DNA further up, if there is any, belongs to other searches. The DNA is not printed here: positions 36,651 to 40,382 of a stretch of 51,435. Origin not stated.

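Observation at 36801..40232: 1143-aa outer-membrane protein with an internal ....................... repeat: possible half-size SprA-type translocon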

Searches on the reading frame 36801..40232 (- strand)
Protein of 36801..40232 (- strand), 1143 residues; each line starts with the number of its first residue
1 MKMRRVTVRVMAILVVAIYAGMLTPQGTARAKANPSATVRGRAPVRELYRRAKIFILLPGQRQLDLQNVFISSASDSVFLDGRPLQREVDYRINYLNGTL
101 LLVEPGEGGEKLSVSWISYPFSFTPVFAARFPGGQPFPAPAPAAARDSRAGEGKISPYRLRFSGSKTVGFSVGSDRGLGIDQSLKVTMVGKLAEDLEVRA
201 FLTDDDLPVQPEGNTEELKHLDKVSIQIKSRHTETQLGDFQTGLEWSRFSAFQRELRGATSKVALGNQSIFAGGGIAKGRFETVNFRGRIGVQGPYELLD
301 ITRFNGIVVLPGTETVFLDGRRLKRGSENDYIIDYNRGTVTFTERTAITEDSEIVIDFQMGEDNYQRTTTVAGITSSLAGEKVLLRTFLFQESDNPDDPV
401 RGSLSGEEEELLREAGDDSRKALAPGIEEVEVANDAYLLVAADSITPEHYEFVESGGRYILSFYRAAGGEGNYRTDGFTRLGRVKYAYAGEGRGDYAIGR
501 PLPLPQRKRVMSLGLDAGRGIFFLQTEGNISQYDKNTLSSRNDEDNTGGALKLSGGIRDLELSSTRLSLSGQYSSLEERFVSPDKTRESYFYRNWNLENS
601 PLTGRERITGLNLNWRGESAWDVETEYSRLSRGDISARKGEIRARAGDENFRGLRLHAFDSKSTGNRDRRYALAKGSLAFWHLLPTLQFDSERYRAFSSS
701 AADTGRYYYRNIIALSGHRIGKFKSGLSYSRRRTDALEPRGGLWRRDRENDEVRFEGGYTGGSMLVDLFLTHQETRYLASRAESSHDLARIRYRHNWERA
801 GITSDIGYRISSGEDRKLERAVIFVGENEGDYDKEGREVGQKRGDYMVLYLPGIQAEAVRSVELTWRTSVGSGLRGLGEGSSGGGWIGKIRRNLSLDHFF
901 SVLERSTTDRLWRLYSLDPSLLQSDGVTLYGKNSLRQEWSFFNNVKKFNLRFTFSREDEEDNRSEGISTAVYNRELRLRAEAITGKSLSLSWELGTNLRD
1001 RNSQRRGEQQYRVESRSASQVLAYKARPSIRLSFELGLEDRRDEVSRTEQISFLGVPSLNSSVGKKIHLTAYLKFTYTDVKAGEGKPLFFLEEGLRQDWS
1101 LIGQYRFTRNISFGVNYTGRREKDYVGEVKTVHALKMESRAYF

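Call 5: search_protein_families(library=pfam, proteins=[window:36801-40232:-], max_evalue=0.01)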
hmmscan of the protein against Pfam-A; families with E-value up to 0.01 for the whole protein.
window:36801-40232:- (1143 aa): 0 families

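Call 6: search_protein_families(library=ncbifam, proteins=[window:36801-40232:-], max_evalue=0.01)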
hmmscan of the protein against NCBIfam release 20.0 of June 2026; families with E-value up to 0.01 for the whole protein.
window:36801-40232:- (1143 aa): 2 families
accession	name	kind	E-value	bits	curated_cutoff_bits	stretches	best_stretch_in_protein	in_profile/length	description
TIGR04189.1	surface_SprA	equivalog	7.9e-11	39.9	200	2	304-374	599-667/2319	T9SS outer membrane translocon Sov/SprA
NF052337.1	tail_tube_6XGR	equivalog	0.00075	19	60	0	328-369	136-177/245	phage tail tube protein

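Call 7: search_solved_structures(query=window:36801-40232:-, max_evalue=10, show_alignments=3)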
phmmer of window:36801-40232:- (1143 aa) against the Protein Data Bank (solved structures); distinct sequences matched with E-value up to 10: 1.
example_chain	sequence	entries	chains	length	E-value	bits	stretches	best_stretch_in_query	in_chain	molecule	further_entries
3cdd_A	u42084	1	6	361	0.44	11.5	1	315-389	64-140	Prophage MuSo2, 43 kDa tail protein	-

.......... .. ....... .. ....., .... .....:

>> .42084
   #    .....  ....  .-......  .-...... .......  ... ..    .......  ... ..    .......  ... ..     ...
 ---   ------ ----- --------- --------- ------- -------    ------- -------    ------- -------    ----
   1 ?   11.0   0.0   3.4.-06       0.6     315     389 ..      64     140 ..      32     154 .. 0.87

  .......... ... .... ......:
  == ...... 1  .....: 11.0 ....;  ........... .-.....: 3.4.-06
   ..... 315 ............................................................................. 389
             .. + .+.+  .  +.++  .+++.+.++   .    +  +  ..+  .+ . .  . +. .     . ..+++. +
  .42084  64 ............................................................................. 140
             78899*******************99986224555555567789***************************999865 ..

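Call 9: find_homologous_proteins(query=window:36801-40232:-, max_evalue=0.001)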
Query window:36801-40232:- (1143 aa): 373 proteins with E <= 0.001 among 8000 candidates; the best 120 are listed.
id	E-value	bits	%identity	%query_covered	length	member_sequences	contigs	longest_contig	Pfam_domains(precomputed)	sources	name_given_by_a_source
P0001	0.0e+0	2539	100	99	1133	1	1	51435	-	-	-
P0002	0.0e+0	1575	63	97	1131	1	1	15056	-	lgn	-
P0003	0.0e+0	1567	63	96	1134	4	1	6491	-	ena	-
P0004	0.0e+0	1555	63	97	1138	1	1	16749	-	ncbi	-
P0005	0.0e+0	1526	60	98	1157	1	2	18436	-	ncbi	-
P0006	0.0e+0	1510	60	98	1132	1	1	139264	-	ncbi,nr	ncbi:MAG: hypothetical protein JW746_08920 [Candidatus Krumholzibacteriota bacterium]|nr:hypothetica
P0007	0.0e+0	1459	58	99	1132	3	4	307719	-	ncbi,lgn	-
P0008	0.0e+0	1449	57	99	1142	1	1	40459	-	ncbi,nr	ncbi:MAG: hypothetical protein KOO63_06870 [Bacteroidales bacterium]|nr:hypothetical protein [Candid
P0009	0.0e+0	1448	57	100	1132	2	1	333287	-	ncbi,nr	ncbi:MAG: hypothetical protein JW814_08315 [Candidatus Krumholzibacteriota bacterium]|nr:hypothetica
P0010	0.0e+0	1447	59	99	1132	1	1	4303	-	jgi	jgi:hypothetical protein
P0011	0.0e+0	1446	58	100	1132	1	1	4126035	-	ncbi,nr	ncbi:MAG: hypothetical protein JSV33_06880 [bacterium]|nr:MAG: hypothetical protein JSV33_06880 [bac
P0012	0.0e+0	1443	57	100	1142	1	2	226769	-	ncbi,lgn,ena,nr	ncbi:MAG: hypothetical protein KAV42_01785 [Candidatus Krumholzibacteria bacterium]|nr:hypothetical 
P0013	0.0e+0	1415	57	98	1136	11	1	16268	-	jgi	jgi:hypothetical protein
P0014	0.0e+0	1408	58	98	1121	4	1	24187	-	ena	-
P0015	0.0e+0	1407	57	100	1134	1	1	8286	-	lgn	-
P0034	0.0e+0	1327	54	97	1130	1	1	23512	-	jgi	jgi:hypothetical protein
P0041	0.0e+0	1311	54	97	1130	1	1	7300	-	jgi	jgi:hypothetical protein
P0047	0.0e+0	1302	53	99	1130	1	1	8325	-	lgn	-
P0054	0.0e+0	1294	53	99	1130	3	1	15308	-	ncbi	-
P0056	0.0e+0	1291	51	100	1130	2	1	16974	-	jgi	-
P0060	0.0e+0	1288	52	99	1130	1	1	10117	-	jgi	jgi:hypothetical protein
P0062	0.0e+0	1287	53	97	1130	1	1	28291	-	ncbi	-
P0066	0.0e+0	1280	52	99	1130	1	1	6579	-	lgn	-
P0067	0.0e+0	1280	52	100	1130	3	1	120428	-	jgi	-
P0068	0.0e+0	1279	53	96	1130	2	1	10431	-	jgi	jgi:hypothetical protein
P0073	0.0e+0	1274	51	99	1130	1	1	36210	-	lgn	-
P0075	0.0e+0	1269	53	97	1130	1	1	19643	-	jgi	jgi:hypothetical protein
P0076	0.0e+0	1263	52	99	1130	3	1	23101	-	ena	-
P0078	0.0e+0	1260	50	99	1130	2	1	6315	-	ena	-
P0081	0.0e+0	1255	53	96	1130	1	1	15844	-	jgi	jgi:hypothetical protein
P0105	4.5e-161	556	33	95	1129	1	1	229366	-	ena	-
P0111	1.0e-100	356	30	95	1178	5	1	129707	-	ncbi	-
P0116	1.3e-79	286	27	94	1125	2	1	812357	-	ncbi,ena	-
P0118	1.6e-76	276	27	94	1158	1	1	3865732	-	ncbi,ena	-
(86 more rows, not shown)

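Call 12: search_solved_structures(query=A1, max_evalue=10, show_alignments=3)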
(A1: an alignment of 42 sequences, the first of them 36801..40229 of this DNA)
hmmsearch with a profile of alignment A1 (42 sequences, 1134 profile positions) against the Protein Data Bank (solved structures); distinct sequences matched with E-value up to 10: 1.
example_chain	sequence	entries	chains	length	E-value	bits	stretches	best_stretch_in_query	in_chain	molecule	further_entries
3zmn_A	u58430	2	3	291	0.47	11.5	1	323-356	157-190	VP17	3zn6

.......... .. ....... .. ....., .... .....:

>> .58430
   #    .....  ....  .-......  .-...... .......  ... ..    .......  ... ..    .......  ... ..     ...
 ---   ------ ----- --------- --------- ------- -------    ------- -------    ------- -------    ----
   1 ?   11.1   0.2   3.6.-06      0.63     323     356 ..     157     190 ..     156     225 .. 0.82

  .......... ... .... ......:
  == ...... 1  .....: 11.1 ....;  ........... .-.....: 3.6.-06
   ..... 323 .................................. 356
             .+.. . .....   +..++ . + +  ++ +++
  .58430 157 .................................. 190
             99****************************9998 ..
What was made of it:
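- The full-length family profile finds no SprA in the PDB (call 12).
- Tried and rejected: Single-sequence and full-length family-profile searches of PDB sequences did not find SprA (calls 7, 12).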

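Call 19: find_encoding_contigs(protein=P0118, flank=10000, max_places=2)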
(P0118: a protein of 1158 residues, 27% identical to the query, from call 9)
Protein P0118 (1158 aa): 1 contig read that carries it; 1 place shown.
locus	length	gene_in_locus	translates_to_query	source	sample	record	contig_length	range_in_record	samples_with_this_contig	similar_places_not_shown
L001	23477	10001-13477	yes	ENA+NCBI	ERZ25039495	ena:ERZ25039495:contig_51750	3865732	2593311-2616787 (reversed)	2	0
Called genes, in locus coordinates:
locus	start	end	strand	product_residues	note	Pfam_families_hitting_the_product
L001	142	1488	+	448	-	PF02321:OEP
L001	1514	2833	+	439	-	PF25967:RND-MFP_C (faint), PF25917:BSH_RND, PF25973:BSH_CzcB (weak), PF25984:BSH_YknX (weak), PF25885:HH_EMRA (weak), PF25990:Beta-barrel_YknX, PF25989:YknX_C, PF25975:CzcB_C (weak), +1 more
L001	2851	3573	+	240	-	PF02463:SMC_N (faint), PF00005:ABC_tran, PF13555:AAA_29 (weak), PF20720:nSTAND3 (faint), PF13304:AAA_21 (faint)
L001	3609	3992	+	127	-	PF05635:23S_rRNA_IVP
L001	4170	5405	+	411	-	PF12704:MacB_PCD, PF02687:FtsX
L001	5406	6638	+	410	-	PF12704:MacB_PCD, PF02687:FtsX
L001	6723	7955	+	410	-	PF12704:MacB_PCD, PF02687:FtsX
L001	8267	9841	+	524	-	PF02012:BNR (faint), PF14870:PSII_BNR (weak), PF18962:Por_Secre_tail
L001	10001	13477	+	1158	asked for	-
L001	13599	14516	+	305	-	PF00294:PfkB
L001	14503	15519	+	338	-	PF01008:IF-2B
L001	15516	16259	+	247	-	PF11967:RecO_N, PF02565:RecO_C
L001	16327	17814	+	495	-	PF00089:Trypsin, PF13365:Trypsin_2, PF00595:PDZ, PF13180:PDZ_2, PF17820:PDZ_6, PF14685:PDZ_Tricorn (faint)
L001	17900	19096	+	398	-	PF01264:Chorismate_synt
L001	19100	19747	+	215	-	PF00753:Lactamase_B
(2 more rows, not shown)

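Call 20: find_encoding_contigs(protein=P0011, flank=10000, max_places=2)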
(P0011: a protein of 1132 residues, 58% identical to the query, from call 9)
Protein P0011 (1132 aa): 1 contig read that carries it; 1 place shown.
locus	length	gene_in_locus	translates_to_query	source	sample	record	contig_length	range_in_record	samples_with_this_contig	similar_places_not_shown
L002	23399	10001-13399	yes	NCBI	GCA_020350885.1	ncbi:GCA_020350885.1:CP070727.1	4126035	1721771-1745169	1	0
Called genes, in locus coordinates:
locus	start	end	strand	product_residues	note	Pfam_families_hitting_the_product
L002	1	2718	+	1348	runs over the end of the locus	PF01364:Peptidase_C25, PF13860:FlgD_ig (weak)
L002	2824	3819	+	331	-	PF03687:UPF0164, PF19572:PorV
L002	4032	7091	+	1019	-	PF05547:Peptidase_M6 (weak)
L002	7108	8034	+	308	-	-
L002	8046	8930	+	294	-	-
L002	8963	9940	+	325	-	PF08450:SGL (faint), PF17170:DUF5128 (faint), PF01436:NHL (faint), PF24684:Vgb_lyase (faint)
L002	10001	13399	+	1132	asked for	-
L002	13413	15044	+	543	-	PF07244:POTRA (weak), PF01103:Omp85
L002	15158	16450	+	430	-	PF01964:ThiC_Rad_SAM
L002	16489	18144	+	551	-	PF17391:Urocanase_N, PF01175:Urocanase, PF17392:Urocanase_C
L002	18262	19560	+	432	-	PF07969:Amidohydro_3, PF01979:Amidohydro_1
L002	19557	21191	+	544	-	PF00515:TPR_1 (faint), PF07719:TPR_2 (faint), PF13174:TPR_6 (faint), PF13176:TPR_7 (faint), PF13181:TPR_8 (faint), PF13371:TPR_9 (faint), PF13414:TPR_11, PF13424:TPR_12 (faint), +5 more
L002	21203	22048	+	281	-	PF02811:PHP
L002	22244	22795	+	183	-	PF12822:ECF_trnsprt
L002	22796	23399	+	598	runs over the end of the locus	PF07715:Plug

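Call 30: find_encoding_contigs(protein=P0105, flank=10000, max_places=1)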
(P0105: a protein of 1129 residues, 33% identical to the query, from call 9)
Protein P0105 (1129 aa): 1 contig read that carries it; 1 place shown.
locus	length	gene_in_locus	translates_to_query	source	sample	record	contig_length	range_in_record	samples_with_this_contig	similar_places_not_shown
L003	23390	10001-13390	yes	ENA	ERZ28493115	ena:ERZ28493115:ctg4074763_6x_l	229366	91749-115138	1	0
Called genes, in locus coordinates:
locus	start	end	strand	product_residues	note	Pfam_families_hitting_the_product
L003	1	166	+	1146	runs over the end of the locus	PF02811:PHP, PF07733:DNA_pol3_alpha, PF17657:DNA_pol3_finger, PF14579:HHH_6, PF01336:tRNA_anti-codon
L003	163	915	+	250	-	-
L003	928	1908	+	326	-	PF03255:ACCA, PF01039:Carboxyl_trans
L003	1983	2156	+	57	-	PF03966:Trm112p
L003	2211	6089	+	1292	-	PF01364:Peptidase_C25, PF13860:FlgD_ig (weak)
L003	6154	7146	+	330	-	PF19572:PorV, PF03687:UPF0164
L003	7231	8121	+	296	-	-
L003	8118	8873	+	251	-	-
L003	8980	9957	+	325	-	PF01436:NHL (faint)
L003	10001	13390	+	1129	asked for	-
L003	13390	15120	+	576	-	PF07244:POTRA (faint), PF03865:ShlB, PF01103:Omp85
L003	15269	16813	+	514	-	PF00221:Lyase_aromatic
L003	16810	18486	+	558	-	PF17391:Urocanase_N, PF01175:Urocanase, PF17392:Urocanase_C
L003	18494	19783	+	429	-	PF01979:Amidohydro_1, PF07969:Amidohydro_3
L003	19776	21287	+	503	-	PF00515:TPR_1 (faint), PF07719:TPR_2 (faint), PF13174:TPR_6 (faint), PF13414:TPR_11, PF13424:TPR_12 (faint), PF13428:TPR_14 (faint), PF13432:TPR_16 (faint), PF14559:TPR_19 (faint), +2 more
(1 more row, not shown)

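Call 31: find_encoding_contigs(protein=P0116, flank=10000, max_places=1)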
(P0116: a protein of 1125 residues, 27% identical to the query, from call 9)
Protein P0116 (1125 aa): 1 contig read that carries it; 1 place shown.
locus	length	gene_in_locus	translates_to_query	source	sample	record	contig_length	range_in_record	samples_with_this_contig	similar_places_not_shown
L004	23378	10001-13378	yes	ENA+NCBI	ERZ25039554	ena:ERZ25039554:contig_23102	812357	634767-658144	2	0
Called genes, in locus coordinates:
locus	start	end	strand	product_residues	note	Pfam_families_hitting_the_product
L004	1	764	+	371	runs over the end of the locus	PF01594:AI-2E_transport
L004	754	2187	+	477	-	PF01743:PolyA_pol, PF12627:PolyA_pol_RNAbd, PF01966:HD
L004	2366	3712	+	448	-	PF02321:OEP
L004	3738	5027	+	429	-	PF25917:BSH_RND, PF25973:BSH_CzcB (weak), PF25885:HH_EMRA (weak), PF25876:HH_MFP_RND (weak), PF25954:Beta-barrel_RND_2, PF25990:Beta-barrel_YknX, PF25975:CzcB_C (faint), PF25989:YknX_C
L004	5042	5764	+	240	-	PF02463:SMC_N (faint), PF00005:ABC_tran, PF20720:nSTAND3 (faint), PF13304:AAA_21 (faint)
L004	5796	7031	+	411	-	PF12704:MacB_PCD, PF02687:FtsX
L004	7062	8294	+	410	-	PF12704:MacB_PCD, PF02687:FtsX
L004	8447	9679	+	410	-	PF12704:MacB_PCD, PF02687:FtsX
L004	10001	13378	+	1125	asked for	-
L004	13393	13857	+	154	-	PF00293:NUDIX, PF14815:NUDIX_4 (weak)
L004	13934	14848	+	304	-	PF00294:PfkB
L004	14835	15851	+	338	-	PF01008:IF-2B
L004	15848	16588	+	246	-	PF11967:RecO_N, PF02565:RecO_C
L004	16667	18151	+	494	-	PF00089:Trypsin, PF13365:Trypsin_2, PF00595:PDZ, PF13180:PDZ_2, PF17820:PDZ_6, PF14685:PDZ_Tricorn (faint)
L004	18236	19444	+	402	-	PF01264:Chorismate_synt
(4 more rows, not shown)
